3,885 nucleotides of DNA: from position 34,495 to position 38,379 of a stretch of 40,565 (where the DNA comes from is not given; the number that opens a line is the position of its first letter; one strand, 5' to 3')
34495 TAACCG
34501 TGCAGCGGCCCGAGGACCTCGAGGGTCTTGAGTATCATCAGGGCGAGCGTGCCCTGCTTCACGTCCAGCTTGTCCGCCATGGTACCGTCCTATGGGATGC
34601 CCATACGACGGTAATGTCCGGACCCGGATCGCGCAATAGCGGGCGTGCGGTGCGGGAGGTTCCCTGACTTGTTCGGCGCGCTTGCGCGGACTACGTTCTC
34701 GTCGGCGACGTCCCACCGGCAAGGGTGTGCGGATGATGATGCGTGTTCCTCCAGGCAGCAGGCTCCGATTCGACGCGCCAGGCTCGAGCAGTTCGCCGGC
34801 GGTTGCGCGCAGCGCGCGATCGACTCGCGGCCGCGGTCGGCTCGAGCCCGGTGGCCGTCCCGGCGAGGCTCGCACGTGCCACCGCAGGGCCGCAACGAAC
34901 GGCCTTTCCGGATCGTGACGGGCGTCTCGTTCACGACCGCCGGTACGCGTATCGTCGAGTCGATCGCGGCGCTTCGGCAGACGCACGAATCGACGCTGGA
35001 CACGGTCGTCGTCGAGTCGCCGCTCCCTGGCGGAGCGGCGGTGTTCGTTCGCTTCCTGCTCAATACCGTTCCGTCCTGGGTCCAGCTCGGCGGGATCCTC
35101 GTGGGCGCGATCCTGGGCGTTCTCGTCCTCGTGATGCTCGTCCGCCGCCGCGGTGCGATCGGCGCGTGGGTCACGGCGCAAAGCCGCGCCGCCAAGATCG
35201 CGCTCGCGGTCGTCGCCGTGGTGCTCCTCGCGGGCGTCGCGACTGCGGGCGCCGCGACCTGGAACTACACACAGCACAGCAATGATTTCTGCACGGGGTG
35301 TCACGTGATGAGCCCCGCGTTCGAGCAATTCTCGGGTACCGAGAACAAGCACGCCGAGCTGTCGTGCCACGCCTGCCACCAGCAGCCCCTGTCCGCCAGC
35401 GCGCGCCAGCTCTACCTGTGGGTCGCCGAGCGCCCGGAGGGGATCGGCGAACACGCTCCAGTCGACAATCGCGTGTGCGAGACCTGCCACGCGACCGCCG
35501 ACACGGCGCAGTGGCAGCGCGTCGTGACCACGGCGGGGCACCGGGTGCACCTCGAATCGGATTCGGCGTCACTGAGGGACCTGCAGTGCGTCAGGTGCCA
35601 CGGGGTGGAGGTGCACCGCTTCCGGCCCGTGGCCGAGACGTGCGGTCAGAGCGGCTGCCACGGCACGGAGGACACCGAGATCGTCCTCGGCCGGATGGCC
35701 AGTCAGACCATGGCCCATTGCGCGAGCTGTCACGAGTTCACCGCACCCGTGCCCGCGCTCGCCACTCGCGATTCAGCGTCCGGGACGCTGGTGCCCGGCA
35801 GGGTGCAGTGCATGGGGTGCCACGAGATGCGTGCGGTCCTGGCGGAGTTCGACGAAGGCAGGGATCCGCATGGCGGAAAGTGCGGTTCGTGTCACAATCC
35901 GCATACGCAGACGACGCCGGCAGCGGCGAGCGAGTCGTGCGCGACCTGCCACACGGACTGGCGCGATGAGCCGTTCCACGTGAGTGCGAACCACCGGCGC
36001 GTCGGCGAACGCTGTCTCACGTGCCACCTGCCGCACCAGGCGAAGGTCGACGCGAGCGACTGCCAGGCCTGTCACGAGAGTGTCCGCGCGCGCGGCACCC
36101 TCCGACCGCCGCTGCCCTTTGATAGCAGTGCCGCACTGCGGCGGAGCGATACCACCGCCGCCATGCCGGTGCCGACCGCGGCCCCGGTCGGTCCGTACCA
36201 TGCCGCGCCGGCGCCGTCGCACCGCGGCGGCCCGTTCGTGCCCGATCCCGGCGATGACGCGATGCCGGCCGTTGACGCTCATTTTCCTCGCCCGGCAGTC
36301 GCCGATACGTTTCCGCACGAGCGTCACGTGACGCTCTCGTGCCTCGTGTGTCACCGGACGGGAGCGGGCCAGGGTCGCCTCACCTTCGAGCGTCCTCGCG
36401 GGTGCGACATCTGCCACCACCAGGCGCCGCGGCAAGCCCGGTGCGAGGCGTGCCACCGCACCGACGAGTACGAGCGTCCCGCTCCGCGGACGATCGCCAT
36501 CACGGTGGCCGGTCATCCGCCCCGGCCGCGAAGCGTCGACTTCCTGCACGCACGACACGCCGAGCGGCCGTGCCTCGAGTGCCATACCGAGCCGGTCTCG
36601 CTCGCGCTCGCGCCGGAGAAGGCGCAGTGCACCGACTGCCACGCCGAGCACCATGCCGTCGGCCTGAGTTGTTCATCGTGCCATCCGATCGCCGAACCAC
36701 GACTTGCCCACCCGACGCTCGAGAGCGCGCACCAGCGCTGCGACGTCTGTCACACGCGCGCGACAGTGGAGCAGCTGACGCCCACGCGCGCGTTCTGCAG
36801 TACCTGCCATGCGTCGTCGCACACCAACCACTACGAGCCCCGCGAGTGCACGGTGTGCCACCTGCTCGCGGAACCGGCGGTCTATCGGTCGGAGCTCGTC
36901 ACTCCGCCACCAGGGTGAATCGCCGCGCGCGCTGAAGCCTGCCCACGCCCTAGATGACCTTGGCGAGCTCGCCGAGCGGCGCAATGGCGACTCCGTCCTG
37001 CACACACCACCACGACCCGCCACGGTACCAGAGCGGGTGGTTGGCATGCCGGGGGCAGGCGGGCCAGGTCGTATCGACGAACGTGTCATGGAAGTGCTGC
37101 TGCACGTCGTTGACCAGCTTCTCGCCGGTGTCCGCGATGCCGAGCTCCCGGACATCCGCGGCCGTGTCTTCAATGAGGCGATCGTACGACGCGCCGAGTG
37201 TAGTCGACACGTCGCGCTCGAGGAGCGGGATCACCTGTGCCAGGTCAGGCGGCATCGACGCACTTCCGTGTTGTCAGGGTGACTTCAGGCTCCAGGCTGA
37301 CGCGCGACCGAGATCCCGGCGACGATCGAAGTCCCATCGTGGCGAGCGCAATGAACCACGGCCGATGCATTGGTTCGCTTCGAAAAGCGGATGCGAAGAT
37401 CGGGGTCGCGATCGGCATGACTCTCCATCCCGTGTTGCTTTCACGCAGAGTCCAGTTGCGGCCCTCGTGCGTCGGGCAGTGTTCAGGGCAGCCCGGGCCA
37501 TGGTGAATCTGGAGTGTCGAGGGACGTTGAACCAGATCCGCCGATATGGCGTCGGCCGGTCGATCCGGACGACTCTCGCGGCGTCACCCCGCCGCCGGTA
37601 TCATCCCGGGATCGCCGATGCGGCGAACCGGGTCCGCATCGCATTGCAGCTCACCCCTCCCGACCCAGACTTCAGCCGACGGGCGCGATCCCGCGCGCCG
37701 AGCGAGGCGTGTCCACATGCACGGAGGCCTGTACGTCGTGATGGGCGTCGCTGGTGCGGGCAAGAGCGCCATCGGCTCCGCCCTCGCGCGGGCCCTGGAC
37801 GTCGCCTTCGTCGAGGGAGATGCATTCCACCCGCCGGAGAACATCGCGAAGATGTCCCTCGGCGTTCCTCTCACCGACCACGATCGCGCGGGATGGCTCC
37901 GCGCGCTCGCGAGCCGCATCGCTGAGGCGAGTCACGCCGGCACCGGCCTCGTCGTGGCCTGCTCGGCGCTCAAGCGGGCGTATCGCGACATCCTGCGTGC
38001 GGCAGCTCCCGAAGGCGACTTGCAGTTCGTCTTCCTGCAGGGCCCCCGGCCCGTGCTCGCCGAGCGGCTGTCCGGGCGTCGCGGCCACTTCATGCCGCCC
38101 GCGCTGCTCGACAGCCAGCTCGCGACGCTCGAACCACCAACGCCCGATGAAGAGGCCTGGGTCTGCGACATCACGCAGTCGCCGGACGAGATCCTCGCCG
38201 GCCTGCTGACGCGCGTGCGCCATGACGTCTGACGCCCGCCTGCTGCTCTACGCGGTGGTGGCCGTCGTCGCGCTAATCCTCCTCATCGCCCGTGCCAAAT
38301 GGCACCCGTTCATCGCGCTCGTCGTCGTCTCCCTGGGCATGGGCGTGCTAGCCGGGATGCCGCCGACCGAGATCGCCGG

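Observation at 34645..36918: Orphan ~20-haem membrane-anchored cytochrome that fuses a NapC/NirT-like quinol-dehydrogenase module to a long haem wire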

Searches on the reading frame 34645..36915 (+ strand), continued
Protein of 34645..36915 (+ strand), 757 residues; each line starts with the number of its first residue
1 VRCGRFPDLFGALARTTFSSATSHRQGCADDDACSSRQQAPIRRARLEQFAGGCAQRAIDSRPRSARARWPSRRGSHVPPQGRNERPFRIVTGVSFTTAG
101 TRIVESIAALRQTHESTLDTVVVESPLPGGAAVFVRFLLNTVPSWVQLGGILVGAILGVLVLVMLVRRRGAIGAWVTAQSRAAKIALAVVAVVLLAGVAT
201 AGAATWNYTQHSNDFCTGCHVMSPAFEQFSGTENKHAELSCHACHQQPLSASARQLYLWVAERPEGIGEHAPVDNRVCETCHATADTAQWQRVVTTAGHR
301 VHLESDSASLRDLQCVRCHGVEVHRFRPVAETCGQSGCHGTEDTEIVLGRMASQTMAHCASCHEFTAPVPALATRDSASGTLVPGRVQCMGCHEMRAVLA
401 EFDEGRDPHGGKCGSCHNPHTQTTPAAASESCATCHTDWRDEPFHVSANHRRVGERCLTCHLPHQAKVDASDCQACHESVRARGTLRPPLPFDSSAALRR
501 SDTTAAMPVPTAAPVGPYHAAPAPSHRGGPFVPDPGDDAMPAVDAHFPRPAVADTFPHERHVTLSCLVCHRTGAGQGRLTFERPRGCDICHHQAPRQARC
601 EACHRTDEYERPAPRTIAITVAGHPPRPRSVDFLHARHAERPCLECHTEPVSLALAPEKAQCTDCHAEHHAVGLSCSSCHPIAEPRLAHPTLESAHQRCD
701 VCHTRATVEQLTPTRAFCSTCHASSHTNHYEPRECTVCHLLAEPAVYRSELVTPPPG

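Call 81: find_related_loci(query=window:34915-36915:+, collection=metagenome_contigs, flank=6000)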
Query window:34915-36915:+ (667 aa) in metagenome_contigs; peptide patterns used: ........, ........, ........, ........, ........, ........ (x = any residue, [..] = any of these).
85 stretches matched a pattern; 41 encode a relative of the query (tblastn E <= 1e-3); 41 distinct loci.
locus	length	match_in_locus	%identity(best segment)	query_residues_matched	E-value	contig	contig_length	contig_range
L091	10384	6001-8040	65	1-667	0e+0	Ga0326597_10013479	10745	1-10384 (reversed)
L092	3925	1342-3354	62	12-667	0e+0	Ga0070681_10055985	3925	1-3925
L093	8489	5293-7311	63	8-666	0e+0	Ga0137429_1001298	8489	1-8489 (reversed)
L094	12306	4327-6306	61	6-665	0e+0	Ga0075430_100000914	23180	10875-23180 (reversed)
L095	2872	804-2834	59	1-663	0e+0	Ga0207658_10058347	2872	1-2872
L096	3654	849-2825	59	21-663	0e+0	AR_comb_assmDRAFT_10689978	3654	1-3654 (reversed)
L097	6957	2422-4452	58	1-663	0e+0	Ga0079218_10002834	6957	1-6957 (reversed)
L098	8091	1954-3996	58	18-665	0e+0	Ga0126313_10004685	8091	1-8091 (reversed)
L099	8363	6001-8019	57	29-661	0e+0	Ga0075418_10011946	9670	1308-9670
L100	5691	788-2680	60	22-667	0e+0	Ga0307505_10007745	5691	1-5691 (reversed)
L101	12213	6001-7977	56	29-661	0e+0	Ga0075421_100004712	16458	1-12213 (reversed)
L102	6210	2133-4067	57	29-662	0e+0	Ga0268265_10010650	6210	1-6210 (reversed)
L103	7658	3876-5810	58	29-662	0e+0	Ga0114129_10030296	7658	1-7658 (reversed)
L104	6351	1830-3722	57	29-662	0e+0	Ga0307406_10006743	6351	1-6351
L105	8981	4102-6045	58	29-662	0e+0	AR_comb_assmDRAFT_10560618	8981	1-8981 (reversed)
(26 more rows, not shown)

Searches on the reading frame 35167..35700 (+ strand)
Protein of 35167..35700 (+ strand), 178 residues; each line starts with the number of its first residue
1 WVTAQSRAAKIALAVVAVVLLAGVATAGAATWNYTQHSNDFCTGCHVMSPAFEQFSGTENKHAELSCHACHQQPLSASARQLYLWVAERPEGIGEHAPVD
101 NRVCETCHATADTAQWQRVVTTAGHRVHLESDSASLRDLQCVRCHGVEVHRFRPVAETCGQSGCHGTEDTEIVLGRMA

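Call 64: search_solved_structures(query=A3, max_evalue=1, show_alignments=2)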
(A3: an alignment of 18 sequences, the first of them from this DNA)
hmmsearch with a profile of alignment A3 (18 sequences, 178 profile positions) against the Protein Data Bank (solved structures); distinct sequences matched with E-value up to 1: 3.
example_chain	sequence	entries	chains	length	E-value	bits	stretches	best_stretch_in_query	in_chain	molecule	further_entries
2j7a_C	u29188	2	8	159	5.6e-08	36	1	4-110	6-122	CYTOCHROME C QUINOL DEHYDROGENASE NRFH | NAPC/NIRT CYTOCHROME C FAMILY PROTEIN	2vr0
8hkx_S27A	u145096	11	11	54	0.14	15.2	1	128-163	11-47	30S ribosomal protein S27ae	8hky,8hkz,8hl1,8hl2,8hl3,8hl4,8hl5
6qvm_A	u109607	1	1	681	0.25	14.3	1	14-75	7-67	Multiheme cytochrome cf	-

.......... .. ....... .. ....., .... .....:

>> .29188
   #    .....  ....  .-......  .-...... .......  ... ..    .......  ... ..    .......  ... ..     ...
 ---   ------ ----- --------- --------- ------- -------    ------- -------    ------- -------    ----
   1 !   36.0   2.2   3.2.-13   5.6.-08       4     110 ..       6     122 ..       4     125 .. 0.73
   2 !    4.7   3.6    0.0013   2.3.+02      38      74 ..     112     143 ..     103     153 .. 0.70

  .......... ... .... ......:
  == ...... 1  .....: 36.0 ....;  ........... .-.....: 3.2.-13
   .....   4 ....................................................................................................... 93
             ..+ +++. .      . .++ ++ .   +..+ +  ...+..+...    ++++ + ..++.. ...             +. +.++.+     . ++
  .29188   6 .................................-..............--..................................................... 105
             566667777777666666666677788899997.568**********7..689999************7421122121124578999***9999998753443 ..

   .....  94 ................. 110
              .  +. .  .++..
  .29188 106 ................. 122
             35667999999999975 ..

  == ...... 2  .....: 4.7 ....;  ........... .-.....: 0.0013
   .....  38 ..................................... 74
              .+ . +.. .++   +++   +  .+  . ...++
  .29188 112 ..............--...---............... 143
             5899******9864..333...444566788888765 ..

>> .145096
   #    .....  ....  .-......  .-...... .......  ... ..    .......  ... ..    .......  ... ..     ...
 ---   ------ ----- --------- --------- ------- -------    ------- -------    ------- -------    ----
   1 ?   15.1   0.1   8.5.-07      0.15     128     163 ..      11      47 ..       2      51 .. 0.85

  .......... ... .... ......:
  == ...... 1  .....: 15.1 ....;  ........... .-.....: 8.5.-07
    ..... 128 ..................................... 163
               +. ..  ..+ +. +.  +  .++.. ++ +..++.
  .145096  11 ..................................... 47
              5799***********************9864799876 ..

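Call 65: search_protein_families(library=pfam, alignment_id=A3, max_evalue=0.01)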
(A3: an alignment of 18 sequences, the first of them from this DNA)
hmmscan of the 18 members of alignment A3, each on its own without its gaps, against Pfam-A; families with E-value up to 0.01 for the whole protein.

A. member 1, seq(178 aa): 4 families
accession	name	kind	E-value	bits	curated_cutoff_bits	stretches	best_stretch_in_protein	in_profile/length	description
PF03264.19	Cytochrom_NNT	-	4.1e-06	27.1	24.1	1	10-72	6-73/174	NapC/NirT cytochrome c family, N-terminal region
PF14522.11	Cytochrome_C7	-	0.00036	20.7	24.8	0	58-145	6-66/67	Cytochrome c7 and related cytochrome c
PF09699.15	Paired_CXXCH_1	-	0.00051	20.1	20.6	0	96-133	1-25/41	Doubled CXXCH motif (Paired_CXXCH_1)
PF14537.11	Cytochrom_c3_2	-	0.0082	17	25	0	62-165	4-78/79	Cytochrome c3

B. families by the number of members that match (of 18 scanned): 7 families
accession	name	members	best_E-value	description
PF14522.11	Cytochrome_C7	18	2e-05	Cytochrome c7 and related cytochrome c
PF14537.11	Cytochrom_c3_2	17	0.00056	Cytochrome c3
PF03264.19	Cytochrom_NNT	12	4.1e-06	NapC/NirT cytochrome c family, N-terminal region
PF13435.11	Cytochrome_C554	5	0.00022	Cytochrome c554 and c-prime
PF09699.15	Paired_CXXCH_1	3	0.00051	Doubled CXXCH motif (Paired_CXXCH_1)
PF04103.21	CD20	1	0.0054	CD20-like family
PF02085.21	Cytochrom_CIII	1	0.0079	Class III cytochrome C family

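Call 76: search_protein_representatives(protein=window:35167-35700:+)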
Query: 178 residues. Proteins with E-value up to 0.001 (for the whole library): 312; up to 1e-10: 161; up to 1e-30: 52. The best 150 are listed.
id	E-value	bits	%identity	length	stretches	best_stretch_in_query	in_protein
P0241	7.8e-77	273.4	67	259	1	1-177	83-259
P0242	3.4e-64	232.2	53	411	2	1-174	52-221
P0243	5.3e-62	225.1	55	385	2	1-178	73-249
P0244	5.3e-60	218.6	63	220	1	14-178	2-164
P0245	1.7e-57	210.4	57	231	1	4-172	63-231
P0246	6.8e-56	205.2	70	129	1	4-130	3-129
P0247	3.4e-53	196.4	47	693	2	1-178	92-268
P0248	3.5e-53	196.4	51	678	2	4-176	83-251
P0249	1.8e-52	194.0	49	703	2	1-177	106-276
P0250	2.6e-52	193.5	56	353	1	11-178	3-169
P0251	2.3e-51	190.5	51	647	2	14-178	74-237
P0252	2.9e-50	186.9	46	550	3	36-177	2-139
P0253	2.9e-50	186.8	49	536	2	23-178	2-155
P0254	8.6e-50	185.3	46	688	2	9-175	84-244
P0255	2.0e-47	177.6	46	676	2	1-177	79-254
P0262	1.4e-39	152.0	39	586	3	9-178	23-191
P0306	2.5e-25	105.6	42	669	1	17-165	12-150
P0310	1.9e-24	102.8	43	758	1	25-165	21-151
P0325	5.7e-21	91.4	35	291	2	12-168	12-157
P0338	1.6e-19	86.8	34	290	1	13-168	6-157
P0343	1.5e-18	83.6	35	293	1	10-167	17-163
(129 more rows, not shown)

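Call 80: search_protein_families(library=ncbifam, proteins=[P0325, P0338, P0343, P0306, P0310, P0262], max_evalue=0.001)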
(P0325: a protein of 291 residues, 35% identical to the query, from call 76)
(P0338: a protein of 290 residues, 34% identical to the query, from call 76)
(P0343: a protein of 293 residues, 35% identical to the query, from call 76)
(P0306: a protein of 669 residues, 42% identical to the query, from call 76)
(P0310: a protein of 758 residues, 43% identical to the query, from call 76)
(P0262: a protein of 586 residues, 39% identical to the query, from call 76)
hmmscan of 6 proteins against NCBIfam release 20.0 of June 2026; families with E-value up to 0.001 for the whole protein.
P0325 (291 aa): 1 family
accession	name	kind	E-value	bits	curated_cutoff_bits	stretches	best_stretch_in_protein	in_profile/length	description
TIGR03153.1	cytochr_NrfH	equivalog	5.9e-11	42.6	134.2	1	16-68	4-59/138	cytochrome c nitrite reductase small subunit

P0338 (290 aa): 2 families
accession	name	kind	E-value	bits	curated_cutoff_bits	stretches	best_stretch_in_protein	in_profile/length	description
TIGR03153.1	cytochr_NrfH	equivalog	3.3e-12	46.6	134.2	1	11-137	5-134/138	cytochrome c nitrite reductase small subunit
TIGR03508.1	decahem_SO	subfamily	0.00015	21.4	192.2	0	185-289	63-196/258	DmsE family decaheme c-type cytochrome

P0343 (293 aa): 3 families
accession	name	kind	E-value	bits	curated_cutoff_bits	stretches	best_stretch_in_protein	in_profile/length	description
TIGR03153.1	cytochr_NrfH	equivalog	4.5e-08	33.2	134.2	1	21-143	7-133/138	cytochrome c nitrite reductase small subunit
NF045713.1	CxxCH_16_HmcA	equivalog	0.00014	20.6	400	0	147-201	342-391/541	sulfate respiration complex hexadecaheme cytochrome HmcA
NF041028.1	decahem_GSU2203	exception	0.00024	20.4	325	0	43-163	102-209/317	GSU2203 family decaheme c-type cytochrome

P0306 (669 aa): 4 families
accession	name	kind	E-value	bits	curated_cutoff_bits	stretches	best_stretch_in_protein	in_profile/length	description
TIGR03153.1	cytochr_NrfH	equivalog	1.2e-09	38.4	134.2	1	13-66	7-61/138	cytochrome c nitrite reductase small subunit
TIGR03508.1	decahem_SO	subfamily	1.9e-06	27.5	192.2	0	410-561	36-200/258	DmsE family decaheme c-type cytochrome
NF047727.1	4hemeCytCCctA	equivalog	1.3e-05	25.2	180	1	589-653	38-108/109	tetraheme c-type cytochrome CctA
TIGR04315.1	octaheme_Shew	subfamily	0.0004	19.5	375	1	180-293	143-253/440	tetrathionate reductase family octaheme c-type cytochrome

P0310 (758 aa): 5 families
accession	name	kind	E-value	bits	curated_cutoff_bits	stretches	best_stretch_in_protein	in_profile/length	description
TIGR03508.1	decahem_SO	subfamily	2.3e-14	53.5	192.2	2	88-289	63-249/258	DmsE family decaheme c-type cytochrome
TIGR03153.1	cytochr_NrfH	equivalog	6.8e-11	42.4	134.2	1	12-138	6-138/138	cytochrome c nitrite reductase small subunit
NF045713.1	CxxCH_16_HmcA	equivalog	2.6e-09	36.2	400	1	176-261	67-148/541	sulfate respiration complex hexadecaheme cytochrome HmcA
NF041781.1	mnquin_red_QrcA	equivalog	1.4e-06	28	180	1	157-305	38-173/174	menaquinone reductase multiheme cytochrome c subunit QrcA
NF047727.1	4hemeCytCCctA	equivalog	0.0002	21.4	180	0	431-501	36-107/109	tetraheme c-type cytochrome CctA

P0262 (586 aa): 1 family
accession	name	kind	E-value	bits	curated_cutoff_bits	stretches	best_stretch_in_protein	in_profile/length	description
TIGR03153.1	cytochr_NrfH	equivalog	3.6e-07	30.3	134.2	1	30-165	2-138/138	cytochrome c nitrite reductase small subunit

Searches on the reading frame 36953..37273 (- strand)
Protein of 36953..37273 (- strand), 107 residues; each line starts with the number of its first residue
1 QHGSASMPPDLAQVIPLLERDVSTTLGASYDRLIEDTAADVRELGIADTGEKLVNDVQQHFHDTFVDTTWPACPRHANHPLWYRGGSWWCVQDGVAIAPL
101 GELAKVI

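Call 27: search_protein_families(library=pfam, proteins=[window:36953-37273:-], max_evalue=1)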
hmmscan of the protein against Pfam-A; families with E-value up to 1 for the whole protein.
window:36953-37273:- (107 aa): 2 families
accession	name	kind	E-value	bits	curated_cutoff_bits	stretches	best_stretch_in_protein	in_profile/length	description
PF21540.3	Choline_bind_4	-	0.057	13.8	27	1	83-95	8-19/21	Choline-binding repeat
PF21396.3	AAA_lid_12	-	0.23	11.8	27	1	10-28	13-31/49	AAA+ ATPase lid domain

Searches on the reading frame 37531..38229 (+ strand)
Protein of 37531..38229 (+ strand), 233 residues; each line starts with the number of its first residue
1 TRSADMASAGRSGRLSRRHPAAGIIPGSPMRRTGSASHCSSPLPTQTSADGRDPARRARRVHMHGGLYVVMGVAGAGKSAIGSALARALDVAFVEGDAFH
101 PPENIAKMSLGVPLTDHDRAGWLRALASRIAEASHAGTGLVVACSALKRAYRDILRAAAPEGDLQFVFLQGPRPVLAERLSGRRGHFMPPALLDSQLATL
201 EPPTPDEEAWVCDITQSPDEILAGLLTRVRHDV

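Call 27: search_protein_families(library=pfam, proteins=[window:37531-38229:+], max_evalue=1)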
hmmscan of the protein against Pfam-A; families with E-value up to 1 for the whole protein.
window:37531-38229:+ (233 aa): 13 families
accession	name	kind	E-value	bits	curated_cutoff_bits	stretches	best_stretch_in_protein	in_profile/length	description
PF01202.28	SKI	-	2e-08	35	22.1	1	75-185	2-107/159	Shikimate kinase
PF13671.12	AAA_33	-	9e-08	33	27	1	67-203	1-143/143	AAA domain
PF13191.12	AAA_16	-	0.0002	22.3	32.6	1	59-160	17-129/167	AAA ATPase domain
PF13238.12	AAA_18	-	0.0014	19.5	29.4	1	69-184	2-112/128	AAA domain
PF01583.26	APS_kinase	-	0.013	16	21.1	1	70-178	7-116/152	Adenylylsulphate kinase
PF13401.12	AAA_22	-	0.03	15.1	27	1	63-105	3-37/130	AAA domain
PF09848.15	SLFN-g3_helicase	-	0.04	13.6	24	1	67-89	3-25/354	Schlafen group 3, DNA/RNA helicase domain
PF13604.12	AAA_30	-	0.081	13.1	27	1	59-90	11-43/191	AAA domain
PF02224.24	Cytidylate_kin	-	0.16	12.1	26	1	72-118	5-51/211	Cytidylate kinase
PF20228.3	DUF6587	-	0.18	13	27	1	107-145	36-73/82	Family of unknown function (DUF6587)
PF13207.12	AAA_17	-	0.21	12.3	27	1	71-145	1-80/136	AAA domain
PF00004.35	AAA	-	0.31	11.9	21.2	0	69-97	2-30/131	ATPase family associated with various cellular activities (AAA)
PF02689.20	Herpes_Helicase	-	0.45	8.9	27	1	66-91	60-85/808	Helicase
